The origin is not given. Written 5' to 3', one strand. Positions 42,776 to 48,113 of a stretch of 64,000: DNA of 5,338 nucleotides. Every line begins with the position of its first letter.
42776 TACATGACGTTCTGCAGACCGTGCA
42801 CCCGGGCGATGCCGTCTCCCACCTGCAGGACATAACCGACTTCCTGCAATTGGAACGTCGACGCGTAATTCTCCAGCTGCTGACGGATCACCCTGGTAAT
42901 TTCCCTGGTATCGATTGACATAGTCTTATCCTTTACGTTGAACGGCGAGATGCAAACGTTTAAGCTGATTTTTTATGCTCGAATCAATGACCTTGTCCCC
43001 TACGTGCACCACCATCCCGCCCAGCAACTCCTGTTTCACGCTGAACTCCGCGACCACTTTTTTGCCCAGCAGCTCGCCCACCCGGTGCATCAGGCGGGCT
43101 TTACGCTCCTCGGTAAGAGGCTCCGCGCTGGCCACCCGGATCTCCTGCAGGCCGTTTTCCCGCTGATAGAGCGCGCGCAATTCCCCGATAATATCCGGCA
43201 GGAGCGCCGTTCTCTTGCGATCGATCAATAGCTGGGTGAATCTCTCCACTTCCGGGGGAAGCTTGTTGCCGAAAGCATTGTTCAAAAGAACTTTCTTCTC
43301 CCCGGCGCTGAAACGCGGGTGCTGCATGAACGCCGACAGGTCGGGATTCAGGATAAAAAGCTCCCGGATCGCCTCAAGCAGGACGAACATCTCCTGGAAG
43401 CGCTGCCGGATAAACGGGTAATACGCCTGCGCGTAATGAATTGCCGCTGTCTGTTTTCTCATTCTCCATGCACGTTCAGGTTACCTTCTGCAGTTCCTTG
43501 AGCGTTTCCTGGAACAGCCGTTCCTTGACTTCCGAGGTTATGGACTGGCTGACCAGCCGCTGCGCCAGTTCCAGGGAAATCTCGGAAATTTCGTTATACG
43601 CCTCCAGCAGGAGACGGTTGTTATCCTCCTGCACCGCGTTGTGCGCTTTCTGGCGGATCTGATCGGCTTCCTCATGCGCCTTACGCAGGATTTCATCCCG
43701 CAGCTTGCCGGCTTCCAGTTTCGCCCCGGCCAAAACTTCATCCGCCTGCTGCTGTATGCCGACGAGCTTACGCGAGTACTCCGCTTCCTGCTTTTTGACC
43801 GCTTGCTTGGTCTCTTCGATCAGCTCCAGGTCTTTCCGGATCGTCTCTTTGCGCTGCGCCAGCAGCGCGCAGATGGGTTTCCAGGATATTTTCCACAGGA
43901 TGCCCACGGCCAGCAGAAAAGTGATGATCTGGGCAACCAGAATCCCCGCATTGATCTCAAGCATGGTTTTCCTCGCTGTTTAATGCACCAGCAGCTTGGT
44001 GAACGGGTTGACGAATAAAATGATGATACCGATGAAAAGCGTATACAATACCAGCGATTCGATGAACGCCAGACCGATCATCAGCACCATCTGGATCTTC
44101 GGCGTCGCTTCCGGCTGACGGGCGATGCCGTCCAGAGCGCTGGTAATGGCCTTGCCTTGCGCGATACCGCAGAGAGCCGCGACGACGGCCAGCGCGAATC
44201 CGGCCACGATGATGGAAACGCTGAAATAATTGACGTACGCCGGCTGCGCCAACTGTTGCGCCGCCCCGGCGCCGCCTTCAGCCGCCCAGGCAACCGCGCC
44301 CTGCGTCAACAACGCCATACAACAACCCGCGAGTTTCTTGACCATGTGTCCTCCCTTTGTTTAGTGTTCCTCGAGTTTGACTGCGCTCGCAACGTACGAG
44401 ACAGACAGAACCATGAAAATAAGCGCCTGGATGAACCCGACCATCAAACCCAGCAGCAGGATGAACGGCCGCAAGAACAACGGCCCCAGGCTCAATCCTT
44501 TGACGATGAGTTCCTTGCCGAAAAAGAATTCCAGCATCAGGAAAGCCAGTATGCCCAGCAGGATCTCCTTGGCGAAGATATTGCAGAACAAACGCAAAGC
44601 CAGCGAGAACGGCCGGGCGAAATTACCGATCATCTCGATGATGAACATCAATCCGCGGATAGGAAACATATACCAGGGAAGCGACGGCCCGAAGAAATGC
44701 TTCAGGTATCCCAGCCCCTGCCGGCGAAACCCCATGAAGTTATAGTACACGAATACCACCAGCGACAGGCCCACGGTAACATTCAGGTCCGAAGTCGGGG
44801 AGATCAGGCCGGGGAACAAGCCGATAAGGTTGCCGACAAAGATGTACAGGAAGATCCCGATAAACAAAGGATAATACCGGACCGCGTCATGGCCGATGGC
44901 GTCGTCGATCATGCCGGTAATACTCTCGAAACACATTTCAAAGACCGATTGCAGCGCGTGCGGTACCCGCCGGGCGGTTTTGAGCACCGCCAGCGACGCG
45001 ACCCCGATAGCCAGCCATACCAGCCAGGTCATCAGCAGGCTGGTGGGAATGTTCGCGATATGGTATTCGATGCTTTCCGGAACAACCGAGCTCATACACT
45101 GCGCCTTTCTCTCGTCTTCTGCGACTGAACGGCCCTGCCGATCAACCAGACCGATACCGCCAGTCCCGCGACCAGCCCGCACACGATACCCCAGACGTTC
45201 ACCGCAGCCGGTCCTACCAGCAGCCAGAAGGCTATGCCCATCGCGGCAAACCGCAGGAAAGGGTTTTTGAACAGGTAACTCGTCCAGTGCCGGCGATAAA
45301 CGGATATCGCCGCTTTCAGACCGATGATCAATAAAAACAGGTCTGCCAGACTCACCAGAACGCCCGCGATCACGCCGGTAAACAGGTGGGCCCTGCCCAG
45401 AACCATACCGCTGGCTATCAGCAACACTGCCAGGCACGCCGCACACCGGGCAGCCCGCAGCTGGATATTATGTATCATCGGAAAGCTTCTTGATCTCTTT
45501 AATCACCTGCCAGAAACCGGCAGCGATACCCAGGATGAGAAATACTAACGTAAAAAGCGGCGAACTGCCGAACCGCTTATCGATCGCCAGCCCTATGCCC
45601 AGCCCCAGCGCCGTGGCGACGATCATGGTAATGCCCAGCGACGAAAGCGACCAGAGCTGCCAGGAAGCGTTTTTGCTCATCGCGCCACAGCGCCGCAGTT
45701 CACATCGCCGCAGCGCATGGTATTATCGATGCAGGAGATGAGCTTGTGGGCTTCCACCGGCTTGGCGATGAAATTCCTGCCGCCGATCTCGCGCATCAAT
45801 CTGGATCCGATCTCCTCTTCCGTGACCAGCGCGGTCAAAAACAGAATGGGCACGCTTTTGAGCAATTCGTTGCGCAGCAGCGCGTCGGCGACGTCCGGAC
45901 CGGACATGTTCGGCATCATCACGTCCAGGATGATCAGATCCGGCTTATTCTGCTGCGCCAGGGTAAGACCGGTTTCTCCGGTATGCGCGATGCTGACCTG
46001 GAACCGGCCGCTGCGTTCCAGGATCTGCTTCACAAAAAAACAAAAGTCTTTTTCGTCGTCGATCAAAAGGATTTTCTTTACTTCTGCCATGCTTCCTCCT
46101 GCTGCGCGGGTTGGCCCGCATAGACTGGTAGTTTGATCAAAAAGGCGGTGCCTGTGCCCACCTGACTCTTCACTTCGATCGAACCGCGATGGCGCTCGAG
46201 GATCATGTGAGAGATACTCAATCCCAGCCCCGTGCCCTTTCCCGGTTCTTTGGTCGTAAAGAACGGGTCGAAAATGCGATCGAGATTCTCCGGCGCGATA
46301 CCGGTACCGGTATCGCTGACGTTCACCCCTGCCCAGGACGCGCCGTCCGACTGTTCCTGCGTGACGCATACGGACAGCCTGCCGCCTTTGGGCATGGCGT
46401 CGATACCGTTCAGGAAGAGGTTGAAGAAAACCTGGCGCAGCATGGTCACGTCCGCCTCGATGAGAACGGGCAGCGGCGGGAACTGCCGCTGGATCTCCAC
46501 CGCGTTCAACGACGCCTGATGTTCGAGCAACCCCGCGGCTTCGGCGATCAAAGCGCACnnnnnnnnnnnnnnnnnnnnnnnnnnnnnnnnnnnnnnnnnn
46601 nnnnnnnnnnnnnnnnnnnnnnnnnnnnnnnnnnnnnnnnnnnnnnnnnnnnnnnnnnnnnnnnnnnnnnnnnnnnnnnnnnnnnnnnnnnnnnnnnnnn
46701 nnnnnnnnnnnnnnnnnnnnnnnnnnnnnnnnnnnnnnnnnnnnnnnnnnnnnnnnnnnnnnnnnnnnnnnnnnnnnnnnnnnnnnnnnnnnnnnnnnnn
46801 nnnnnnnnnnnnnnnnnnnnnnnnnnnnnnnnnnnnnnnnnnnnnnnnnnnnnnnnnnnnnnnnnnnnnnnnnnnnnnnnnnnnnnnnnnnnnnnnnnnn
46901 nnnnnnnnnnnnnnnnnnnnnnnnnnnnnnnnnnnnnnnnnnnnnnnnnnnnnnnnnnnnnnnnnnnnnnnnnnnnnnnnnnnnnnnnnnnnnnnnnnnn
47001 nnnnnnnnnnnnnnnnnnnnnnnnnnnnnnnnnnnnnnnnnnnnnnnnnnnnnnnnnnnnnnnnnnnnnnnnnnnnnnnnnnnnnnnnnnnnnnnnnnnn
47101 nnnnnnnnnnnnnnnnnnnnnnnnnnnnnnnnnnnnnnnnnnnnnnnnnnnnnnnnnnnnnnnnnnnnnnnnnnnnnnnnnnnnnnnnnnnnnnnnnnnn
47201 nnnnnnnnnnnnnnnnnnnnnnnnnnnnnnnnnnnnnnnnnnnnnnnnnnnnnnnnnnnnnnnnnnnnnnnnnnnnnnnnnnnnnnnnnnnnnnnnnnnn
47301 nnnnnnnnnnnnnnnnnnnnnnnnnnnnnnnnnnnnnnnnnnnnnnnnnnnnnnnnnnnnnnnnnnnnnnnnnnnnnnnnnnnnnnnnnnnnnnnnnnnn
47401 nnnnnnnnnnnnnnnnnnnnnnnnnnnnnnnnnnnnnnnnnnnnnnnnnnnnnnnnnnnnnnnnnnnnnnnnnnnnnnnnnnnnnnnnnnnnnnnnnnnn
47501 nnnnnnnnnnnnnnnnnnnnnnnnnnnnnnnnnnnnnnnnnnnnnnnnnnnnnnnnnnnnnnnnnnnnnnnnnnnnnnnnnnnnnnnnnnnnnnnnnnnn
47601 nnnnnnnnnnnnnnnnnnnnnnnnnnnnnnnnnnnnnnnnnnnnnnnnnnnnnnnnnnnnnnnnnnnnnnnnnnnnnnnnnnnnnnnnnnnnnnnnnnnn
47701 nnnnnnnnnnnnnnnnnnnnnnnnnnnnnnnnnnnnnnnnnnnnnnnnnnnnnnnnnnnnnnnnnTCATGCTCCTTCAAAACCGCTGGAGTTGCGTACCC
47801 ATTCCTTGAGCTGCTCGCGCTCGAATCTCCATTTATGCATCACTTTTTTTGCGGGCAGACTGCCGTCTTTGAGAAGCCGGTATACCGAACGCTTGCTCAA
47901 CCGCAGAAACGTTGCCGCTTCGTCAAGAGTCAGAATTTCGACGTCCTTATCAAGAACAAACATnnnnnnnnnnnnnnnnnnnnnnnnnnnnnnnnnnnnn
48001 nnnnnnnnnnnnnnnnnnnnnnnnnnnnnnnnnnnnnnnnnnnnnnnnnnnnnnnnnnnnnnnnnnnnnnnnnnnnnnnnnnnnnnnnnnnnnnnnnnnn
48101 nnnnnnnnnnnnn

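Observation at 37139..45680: motAB stator genes translationally coupled to the end of a complete F1Fo atp operon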

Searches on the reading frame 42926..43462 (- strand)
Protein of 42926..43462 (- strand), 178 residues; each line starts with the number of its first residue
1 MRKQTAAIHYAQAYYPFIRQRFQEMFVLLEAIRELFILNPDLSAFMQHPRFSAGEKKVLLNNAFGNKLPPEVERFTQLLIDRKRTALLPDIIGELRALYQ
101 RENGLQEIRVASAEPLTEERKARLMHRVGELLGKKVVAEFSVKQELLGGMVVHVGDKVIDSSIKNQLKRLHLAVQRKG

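Call 5: search_protein_families(library=ncbifam, proteins=[window:42926-43462:-])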
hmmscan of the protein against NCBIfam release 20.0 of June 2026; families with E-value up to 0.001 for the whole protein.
window:42926-43462:- (178 aa): 15 families
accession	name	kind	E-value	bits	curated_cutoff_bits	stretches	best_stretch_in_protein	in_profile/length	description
NF004403.0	PRK05758.2-4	equivalog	5.9e-33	114.5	148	1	1-172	1-174/180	F0F1 ATP synthase subunit delta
TIGR01145.1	ATP_synt_delta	equivalog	3.3e-31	108.8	57.5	1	9-171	4-169/172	ATP synthase F1 subunit delta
NF004402.0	PRK05758.2-2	equivalog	2.4e-26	92.9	115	1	6-172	7-175/179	F0F1 ATP synthase subunit delta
NF004406.0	PRK05758.3-2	equivalog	3.9e-22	79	172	1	26-176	33-184/186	F0F1 ATP synthase subunit delta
NF009967.0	PRK13430.1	equivalog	3.8e-21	75.5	200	1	38-175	133-270/271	F0F1 ATP synthase subunit delta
NF004401.0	PRK05758.2-1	equivalog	2.5e-19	70.1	116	1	19-171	23-174/178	F0F1 ATP synthase subunit delta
NF009964.0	PRK13429.1-3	equivalog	1.2e-18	67.6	154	1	8-172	8-174/180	F0F1 ATP synthase subunit delta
NF004404.0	PRK05758.2-5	equivalog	6.4e-15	55.7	221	1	63-173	64-174/177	F0F1 ATP synthase subunit delta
NF009969.0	PRK13434.1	equivalog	3e-13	50.1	179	1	32-174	31-173/186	F0F1 ATP synthase subunit delta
NF004399.0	PRK05758.1-1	equivalog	6.4e-13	49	160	1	9-176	7-177/179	F0F1 ATP synthase subunit delta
NF009975.0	PRK13436.1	equivalog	7.1e-11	42.5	129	1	23-175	26-178/180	F0F1 ATP synthase subunit delta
NF009976.0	PRK13441.1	equivalog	3.1e-10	40.1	153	1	3-177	3-179/182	F0F1 ATP synthase subunit delta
NF009961.0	PRK13428.1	equivalog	8.8e-10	38.3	328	1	105-168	374-437/445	F0F1 ATP synthase subunit B/delta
NF006291.0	PRK08474.1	equivalog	4.5e-09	36.2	95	1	7-143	6-141/176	F0F1 ATP synthase subunit delta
TIGR03321.1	alt_F1F0_F0_B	exception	4.3e-06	26.7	224.7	1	102-173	173-244/246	alternate F1F0 ATPase, F0 subunit B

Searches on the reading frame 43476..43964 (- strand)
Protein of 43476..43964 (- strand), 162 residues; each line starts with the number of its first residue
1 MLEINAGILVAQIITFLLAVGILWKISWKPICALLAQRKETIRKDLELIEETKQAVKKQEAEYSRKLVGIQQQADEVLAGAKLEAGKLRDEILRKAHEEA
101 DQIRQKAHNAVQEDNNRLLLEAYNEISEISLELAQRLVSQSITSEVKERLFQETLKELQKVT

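Call 5: search_protein_families(library=ncbifam, proteins=[window:43476-43964:-])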
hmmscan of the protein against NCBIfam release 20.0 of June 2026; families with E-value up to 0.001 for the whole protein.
window:43476-43964:- (162 aa): 26 families (the best 25 are shown)
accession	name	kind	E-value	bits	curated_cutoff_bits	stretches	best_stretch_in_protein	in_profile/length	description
NF011043.0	PRK14473.1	equivalog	2.1e-20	73.3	168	1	2-160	4-162/164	F0F1 ATP synthase subunit B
TIGR01144.1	ATP_synt_b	equivalog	6.3e-19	68.3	65.5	1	12-158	1-147/147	F0F1 ATP synthase subunit B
NF004412.0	PRK05759.1-3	equivalog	1.5e-18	67.3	156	1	8-160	29-182/185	F0F1 ATP synthase subunit B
NF009987.0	PRK13453.1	equivalog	3.7e-18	65.9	172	1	4-157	16-169/173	F0F1 ATP synthase subunit B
TIGR03321.1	alt_F1F0_F0_B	exception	1.8e-17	64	224.7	1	8-160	7-159/246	alternate F1F0 ATPase, F0 subunit B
NF011042.0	PRK14472.1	equivalog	6.2e-17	62.1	198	1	2-159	14-171/175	F0F1 ATP synthase subunit B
NF004411.0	PRK05759.1-2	equivalog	2.3e-16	60.3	131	1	3-157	2-155/156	F0F1 ATP synthase subunit B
NF009992.0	PRK13461.1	equivalog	4.6e-16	58.8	127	1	3-154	2-153/159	F0F1 ATP synthase subunit B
NF011041.0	PRK14471.1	equivalog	6.3e-16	58.8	200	1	5-158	7-161/164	F0F1 ATP synthase subunit B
NF009991.0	PRK13460.1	equivalog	2.6e-15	56.8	183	1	1-161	11-171/173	F0F1 ATP synthase subunit B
NF004413.0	PRK05759.1-4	equivalog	6.5e-14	52.3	197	1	3-157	2-155/156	F0F1 ATP synthase subunit B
NF005606.0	PRK07352.1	equivalog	7.9e-14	51.8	137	1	3-159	17-173/175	F0F1 ATP synthase subunit B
NF005607.0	PRK07353.1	equivalog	1.5e-13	50.8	131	1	8-140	22-154/155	F0F1 ATP synthase subunit B'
NF011044.0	PRK14474.1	equivalog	5.1e-13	49.1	339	1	8-128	7-127/258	F0F1 ATP synthase subunit B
NF006293.0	PRK08476.1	equivalog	1.1e-11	45.1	118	1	1-137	2-127/141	F0F1 ATP synthase subunit B'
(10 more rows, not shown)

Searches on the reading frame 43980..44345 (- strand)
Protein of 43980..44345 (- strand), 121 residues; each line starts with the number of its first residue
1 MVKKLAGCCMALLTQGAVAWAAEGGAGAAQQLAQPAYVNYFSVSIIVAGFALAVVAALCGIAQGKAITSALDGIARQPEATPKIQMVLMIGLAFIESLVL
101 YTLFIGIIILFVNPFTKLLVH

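Call 4: search_protein_families(library=pfam, proteins=[window:43980-44345:-])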
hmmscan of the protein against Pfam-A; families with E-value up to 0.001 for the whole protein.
window:43980-44345:- (121 aa): 1 family
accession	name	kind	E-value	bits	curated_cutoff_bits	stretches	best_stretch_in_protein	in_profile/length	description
PF00137.26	ATP-synt_C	-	7.9e-13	48.9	24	1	46-109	1-60/60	ATP synthase subunit C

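Call 5: search_protein_families(library=ncbifam, proteins=[window:43980-44345:-])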
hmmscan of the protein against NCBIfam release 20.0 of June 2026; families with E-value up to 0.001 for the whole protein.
window:43980-44345:- (121 aa): 14 families
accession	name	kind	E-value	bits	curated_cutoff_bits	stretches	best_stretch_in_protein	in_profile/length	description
NF005608.0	PRK07354.1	equivalog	2.1e-20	73.1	128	1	42-116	7-81/81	F0F1 ATP synthase subunit C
NF009998.0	PRK13468.1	equivalog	3e-19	69.1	116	1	43-119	10-86/88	F0F1 ATP synthase subunit C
TIGR03322.1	alt_F1F0_F0_C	exception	2.1e-16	60.3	130.85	1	43-118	9-84/86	alternate F1F0 ATPase, F0 subunit C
NF006295.0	PRK08482.1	equivalog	6e-13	49.3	135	1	10-115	6-103/105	F0F1 ATP synthase subunit C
NF005521.0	PRK07159.1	equivalog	1.8e-10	40.8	122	1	44-112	33-100/101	F0F1 ATP synthase subunit C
NF005363.0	PRK06876.1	equivalog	2.2e-10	40.2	71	1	41-115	5-79/80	F0F1 ATP synthase subunit C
TIGR01260.1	ATP_synt_c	equivalog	2.1e-09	37.3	43.95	1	60-111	6-57/58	ATP synthase F0 subunit C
NF005733.0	PRK07558.1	equivalog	6.9e-09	35.8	85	1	45-112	8-74/75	F0F1 ATP synthase subunit C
NF009999.0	PRK13471.1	equivalog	2.2e-08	34.2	124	1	45-112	17-84/85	F0F1 ATP synthase subunit C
NF005900.0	PRK07874.1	equivalog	4e-08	33.4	114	1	43-108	16-79/80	ATP synthase F0 subunit C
NF009996.0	PRK13466.1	equivalog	3.5e-06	27.1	110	1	51-109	5-61/66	F0F1 ATP synthase subunit C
NF009997.0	PRK13467.1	equivalog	2.2e-05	24.3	98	1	50-109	6-65/66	F0F1 ATP synthase subunit C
NF004532.0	PRK05880.1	equivalog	5.2e-05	23.4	120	1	44-114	11-81/83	F0F1 ATP synthase subunit C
NF009995.0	PRK13464.1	equivalog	0.0007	20.2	168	1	53-115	24-86/101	F0F1 ATP synthase subunit B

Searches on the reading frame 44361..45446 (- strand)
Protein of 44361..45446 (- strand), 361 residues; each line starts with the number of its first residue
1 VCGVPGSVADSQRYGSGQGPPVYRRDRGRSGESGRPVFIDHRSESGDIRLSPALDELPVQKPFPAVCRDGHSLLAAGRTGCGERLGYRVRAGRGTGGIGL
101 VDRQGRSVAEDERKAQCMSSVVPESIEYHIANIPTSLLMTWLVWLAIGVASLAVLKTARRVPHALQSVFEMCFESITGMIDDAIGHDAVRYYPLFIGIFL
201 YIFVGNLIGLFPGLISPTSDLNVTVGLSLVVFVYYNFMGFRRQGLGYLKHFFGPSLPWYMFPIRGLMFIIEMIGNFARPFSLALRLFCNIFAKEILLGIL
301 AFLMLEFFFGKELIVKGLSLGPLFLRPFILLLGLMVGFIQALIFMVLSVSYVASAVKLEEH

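Call 4: search_protein_families(library=pfam, proteins=[window:44361-45446:-])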
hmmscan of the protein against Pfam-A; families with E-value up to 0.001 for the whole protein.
window:44361-45446:- (361 aa): 1 family
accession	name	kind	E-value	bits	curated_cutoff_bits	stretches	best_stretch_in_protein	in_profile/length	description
PF00119.25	ATP-synt_A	-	3.2e-55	187.8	33.9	1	138-352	2-216/217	ATP synthase A chain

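Call 5: search_protein_families(library=ncbifam, proteins=[window:44361-45446:-])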
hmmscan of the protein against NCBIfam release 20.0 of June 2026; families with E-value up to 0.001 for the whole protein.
window:44361-45446:- (361 aa): 14 families
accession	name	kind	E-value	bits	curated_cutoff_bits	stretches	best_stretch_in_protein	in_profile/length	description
NF004482.0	PRK05815.2-4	equivalog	6.1e-45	153.9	225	1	126-359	23-251/252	F0F1 ATP synthase subunit A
TIGR01131.1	ATP_synt_6_or_A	equivalog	3.4e-44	151.4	102.6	1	135-355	13-226/227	F0F1 ATP synthase subunit A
NF004481.0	PRK05815.2-3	equivalog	2.2e-42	145.3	227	1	128-360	13-222/225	F0F1 ATP synthase subunit A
NF009955.0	PRK13421.1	equivalog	1.3e-30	106.6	302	1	133-359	19-220/231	F0F1 ATP synthase subunit A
NF009953.0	PRK13419.1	equivalog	4.7e-30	105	460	1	137-360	113-334/346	F0F1 ATP synthase subunit A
NF009954.0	PRK13420.1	equivalog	2.6e-29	102.6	272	1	130-358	14-219/229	F0F1 ATP synthase subunit A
NF004486.0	PRK05815.3-4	equivalog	2.5e-27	96.1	272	1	124-356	17-223/224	F0F1 ATP synthase subunit A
NF004485.0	PRK05815.3-3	equivalog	1.1e-26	93.9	249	1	135-359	26-255/281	F0F1 ATP synthase subunit A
NF004479.0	PRK05815.1-4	equivalog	1.4e-26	93.3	268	1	126-359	13-237/238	F0F1 ATP synthase subunit A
TIGR03306.1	altF1_A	exception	2.4e-26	92.7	302.1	1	127-356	10-216/217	alternate F1F0 ATPase, F0 subunit A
NF004484.0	PRK05815.3-2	equivalog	2.1e-24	86.6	234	1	131-351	17-219/226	F0F1 ATP synthase subunit A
NF004477.0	PRK05815.1-1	equivalog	2.9e-23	82.7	280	1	125-356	33-265/268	F0F1 ATP synthase subunit A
NF004487.0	PRK05815.3-5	equivalog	9e-15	54.7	224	1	123-360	16-241/269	F0F1 ATP synthase subunit A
NF009952.0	PRK13417.1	equivalog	4.1e-12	46.2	531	1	215-354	216-347/352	F0F1 ATP synthase subunit A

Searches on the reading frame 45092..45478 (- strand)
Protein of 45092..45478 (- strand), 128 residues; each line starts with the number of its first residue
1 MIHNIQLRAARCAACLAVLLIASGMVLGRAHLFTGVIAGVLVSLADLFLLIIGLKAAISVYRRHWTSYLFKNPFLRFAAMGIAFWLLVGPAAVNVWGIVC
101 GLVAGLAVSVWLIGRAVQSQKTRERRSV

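Call 4: search_protein_families(library=pfam, proteins=[window:45092-45478:-])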
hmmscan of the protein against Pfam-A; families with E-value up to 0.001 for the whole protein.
window:45092-45478:- (128 aa): 1 family
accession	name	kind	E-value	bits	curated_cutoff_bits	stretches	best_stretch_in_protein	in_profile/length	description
PF03899.21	ATP-synt_I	-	0.00011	23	25.1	1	14-103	7-99/99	ATP synthase I chain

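Call 5: search_protein_families(library=ncbifam, proteins=[window:45092-45478:-])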
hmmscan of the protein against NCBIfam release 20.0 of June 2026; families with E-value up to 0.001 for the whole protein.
window:45092-45478:- (128 aa): 0 families

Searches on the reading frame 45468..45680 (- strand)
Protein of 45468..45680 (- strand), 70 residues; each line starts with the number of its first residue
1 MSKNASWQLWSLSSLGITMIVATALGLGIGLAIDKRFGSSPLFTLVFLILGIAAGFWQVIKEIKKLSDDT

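Call 4: search_protein_families(library=pfam, proteins=[window:45468-45680:-])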
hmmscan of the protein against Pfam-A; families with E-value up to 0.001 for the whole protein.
window:45468-45680:- (70 aa): 1 family
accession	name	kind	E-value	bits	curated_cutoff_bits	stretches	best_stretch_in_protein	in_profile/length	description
PF09527.15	ATPase_gene1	-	1.3e-18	67.2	26.6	1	12-61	4-53/54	Putative F0F1-ATPase subunit Ca2+/Mg2+ transporter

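Call 5: search_protein_families(library=ncbifam, proteins=[window:45468-45680:-])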
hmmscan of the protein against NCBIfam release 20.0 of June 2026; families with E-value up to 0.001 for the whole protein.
window:45468-45680:- (70 aa): 1 family
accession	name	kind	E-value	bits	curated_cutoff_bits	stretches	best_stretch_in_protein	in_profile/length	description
TIGR02230.1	ATPase_gene1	hypoth_equivalog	2.9e-05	24.3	46.7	1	12-57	45-90/100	putative F0F1-ATPase subunit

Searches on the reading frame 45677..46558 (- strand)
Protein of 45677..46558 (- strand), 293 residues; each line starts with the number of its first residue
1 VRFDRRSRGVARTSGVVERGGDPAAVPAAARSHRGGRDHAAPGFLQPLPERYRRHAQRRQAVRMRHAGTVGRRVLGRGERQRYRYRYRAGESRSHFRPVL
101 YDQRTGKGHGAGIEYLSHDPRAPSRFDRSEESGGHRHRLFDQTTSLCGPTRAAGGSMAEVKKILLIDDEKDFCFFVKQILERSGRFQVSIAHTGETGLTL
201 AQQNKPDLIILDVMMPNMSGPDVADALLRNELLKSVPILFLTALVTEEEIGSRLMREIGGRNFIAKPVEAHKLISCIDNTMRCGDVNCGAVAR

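Call 4: search_protein_families(library=pfam, proteins=[window:45677-46558:-])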
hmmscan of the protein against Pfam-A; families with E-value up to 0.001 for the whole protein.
window:45677-46558:- (293 aa): 1 family
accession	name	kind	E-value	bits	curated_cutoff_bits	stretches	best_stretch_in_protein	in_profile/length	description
PF00072.30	Response_reg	-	1.9e-21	76.7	30.2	1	163-277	1-110/111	Response regulator receiver domain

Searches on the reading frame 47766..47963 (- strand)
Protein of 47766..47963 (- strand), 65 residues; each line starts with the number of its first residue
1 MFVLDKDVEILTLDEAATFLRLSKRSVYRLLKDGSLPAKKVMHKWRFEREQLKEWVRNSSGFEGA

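Call 4: search_protein_families(library=pfam, proteins=[window:47766-47963:-])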
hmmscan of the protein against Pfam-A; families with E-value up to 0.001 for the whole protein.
window:47766-47963:- (65 aa): 2 families
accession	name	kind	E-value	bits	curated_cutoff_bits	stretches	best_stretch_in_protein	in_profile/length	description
PF12728.13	HTH_17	-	6.2e-15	55.6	27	1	11-58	2-49/51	Helix-turn-helix domain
PF21531.3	Rv2175c_wHTH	-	5.4e-06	26.7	27.1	1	3-36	8-41/57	DNA-binding protein Rv2175c, wHTH domain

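Call 61: search_protein_families(library=ncbifam, proteins=[window:47766-47963:-], max_evalue=0.00001)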
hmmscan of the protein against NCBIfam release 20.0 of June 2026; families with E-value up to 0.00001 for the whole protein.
window:47766-47963:- (65 aa): 2 families
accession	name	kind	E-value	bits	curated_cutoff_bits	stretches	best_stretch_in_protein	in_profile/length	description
NF047737.1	antiphage_MADS1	equivalog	5.3e-14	52.2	80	1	9-56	2-49/49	methylation-associated defense system helix-turn-helix domain-containing protein MAD1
TIGR01764.1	excise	domain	1.4e-12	47.8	28.8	1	11-57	2-48/49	excisionase family DNA-binding protein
